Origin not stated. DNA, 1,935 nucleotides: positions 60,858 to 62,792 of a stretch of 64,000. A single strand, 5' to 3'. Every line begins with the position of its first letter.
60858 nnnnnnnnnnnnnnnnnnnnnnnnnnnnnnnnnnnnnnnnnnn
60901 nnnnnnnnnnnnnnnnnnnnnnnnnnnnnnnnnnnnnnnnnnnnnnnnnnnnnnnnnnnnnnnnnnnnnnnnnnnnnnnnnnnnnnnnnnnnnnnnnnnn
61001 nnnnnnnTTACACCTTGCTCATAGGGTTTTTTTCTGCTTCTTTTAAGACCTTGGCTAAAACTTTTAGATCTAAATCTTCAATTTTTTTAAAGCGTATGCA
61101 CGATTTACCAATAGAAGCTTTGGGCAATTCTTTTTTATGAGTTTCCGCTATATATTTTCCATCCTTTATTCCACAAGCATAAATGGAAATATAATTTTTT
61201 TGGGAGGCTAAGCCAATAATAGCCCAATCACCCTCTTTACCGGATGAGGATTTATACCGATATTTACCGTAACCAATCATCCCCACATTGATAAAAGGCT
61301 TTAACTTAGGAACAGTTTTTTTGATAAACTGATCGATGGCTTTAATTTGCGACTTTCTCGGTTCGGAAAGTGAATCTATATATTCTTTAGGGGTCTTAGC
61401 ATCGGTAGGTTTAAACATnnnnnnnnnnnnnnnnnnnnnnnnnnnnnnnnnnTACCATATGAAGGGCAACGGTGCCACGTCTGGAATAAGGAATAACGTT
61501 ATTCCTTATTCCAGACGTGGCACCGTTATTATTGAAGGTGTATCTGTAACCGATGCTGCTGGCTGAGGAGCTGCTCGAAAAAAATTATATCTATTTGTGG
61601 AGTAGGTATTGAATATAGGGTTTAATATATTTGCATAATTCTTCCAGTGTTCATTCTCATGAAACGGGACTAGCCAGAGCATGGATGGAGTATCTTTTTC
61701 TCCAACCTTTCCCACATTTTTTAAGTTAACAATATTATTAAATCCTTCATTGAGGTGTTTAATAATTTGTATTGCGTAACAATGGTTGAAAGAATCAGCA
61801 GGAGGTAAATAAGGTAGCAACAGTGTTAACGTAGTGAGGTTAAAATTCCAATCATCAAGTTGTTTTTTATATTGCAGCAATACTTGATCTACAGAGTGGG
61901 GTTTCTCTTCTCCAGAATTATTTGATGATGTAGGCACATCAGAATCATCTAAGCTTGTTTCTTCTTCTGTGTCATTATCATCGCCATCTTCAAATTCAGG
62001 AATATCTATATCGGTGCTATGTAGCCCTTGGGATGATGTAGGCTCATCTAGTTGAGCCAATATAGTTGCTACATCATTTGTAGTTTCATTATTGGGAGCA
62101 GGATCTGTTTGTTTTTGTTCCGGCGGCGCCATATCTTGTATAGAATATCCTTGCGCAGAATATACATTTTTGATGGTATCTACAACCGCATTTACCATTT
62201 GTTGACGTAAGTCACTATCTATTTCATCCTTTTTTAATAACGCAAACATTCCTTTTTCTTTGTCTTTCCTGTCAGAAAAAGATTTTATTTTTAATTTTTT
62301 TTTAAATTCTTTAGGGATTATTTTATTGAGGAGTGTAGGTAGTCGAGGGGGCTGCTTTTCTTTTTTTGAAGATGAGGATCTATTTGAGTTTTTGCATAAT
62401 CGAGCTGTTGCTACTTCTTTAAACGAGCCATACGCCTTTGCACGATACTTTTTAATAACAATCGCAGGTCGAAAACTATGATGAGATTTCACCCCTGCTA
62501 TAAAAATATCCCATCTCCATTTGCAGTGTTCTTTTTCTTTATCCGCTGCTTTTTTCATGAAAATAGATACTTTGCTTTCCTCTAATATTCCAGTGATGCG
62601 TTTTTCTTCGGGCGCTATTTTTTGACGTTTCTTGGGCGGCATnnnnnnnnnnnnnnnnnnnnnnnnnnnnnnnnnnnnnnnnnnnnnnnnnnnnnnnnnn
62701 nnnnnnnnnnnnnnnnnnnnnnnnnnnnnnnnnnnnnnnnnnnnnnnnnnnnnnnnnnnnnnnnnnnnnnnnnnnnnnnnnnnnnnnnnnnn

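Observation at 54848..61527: The palindrome donates an identical C-terminus (TVPRLE plus stop) to two unrelated genes on opposite strands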

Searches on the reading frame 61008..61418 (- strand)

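Call 9: search_protein_families(library=pfam, proteins=[window:61008-61418:-], max_evalue=0.01)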
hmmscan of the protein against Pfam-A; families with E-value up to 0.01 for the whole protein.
window:61008-61418:- (136 aa): 1 family
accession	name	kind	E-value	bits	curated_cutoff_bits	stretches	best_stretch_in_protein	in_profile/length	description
PF08818.16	DUF1801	-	1.1e-11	45.4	27.2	1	21-128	1-84/85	Domain of unknown function (DU1801)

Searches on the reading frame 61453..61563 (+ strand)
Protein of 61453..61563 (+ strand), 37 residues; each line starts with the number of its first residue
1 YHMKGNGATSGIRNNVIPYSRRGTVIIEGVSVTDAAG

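Call 62: search_protein_representatives(protein=window:61453-61563:+)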
Query: 37 residues. Proteins with E-value up to 0.001 (for the whole library): 1; up to 1e-10: 1; up to 1e-30: 0. The best 1 are listed.
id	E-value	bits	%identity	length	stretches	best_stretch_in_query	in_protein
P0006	1.4e-13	63.9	42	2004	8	4-35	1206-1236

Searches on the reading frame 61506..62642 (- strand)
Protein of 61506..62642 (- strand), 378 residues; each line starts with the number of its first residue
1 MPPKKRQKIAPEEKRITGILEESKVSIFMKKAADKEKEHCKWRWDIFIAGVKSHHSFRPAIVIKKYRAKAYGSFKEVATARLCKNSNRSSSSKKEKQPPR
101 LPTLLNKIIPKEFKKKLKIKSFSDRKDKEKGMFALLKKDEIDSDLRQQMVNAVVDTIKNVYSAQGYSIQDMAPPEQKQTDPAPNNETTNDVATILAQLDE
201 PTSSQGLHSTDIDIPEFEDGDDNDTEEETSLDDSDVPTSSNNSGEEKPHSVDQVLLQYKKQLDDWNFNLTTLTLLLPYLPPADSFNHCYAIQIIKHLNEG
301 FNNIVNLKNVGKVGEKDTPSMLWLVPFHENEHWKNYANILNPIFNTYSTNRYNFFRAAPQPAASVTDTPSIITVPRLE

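Call 9: search_protein_families(library=pfam, proteins=[window:61506-62642:-], max_evalue=0.01)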
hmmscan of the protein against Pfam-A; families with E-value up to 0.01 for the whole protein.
window:61506-62642:- (378 aa): 1 family
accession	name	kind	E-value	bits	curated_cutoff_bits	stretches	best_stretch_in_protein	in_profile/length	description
PF18863.6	AbiJ_NTD4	-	0.0071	17.3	34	0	121-164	2-43/152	AbiJ N-terminal domain 4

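Call 14: list_cluster_members(proteins=[P0001, window:61506-62642:-, window:56946-60356:+, window:51325-52605:+])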
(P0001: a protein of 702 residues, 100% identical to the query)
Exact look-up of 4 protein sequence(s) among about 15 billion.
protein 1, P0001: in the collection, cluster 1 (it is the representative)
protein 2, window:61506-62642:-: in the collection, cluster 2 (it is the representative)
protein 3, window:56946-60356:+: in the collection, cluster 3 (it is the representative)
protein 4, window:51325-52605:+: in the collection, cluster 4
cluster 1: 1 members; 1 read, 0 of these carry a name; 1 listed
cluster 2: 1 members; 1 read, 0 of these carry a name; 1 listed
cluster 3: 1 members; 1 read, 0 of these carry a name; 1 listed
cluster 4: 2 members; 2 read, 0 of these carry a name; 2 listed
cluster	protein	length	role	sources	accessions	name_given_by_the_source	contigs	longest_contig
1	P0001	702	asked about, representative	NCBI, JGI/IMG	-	-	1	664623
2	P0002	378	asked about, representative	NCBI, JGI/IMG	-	-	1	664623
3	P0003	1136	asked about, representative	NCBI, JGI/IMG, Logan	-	-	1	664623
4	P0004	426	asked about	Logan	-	-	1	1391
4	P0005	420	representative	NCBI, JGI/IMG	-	-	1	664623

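Call 30: find_homologous_proteins(query=window:61506-62642:-, max_evalue=0.1)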
Query window:61506-62642:- (378 aa): 1 proteins with E <= 0.1 among 2732 candidates.
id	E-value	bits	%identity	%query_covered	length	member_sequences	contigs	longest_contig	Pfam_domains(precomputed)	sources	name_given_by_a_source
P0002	7.6e-253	856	100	100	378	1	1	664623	-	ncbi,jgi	-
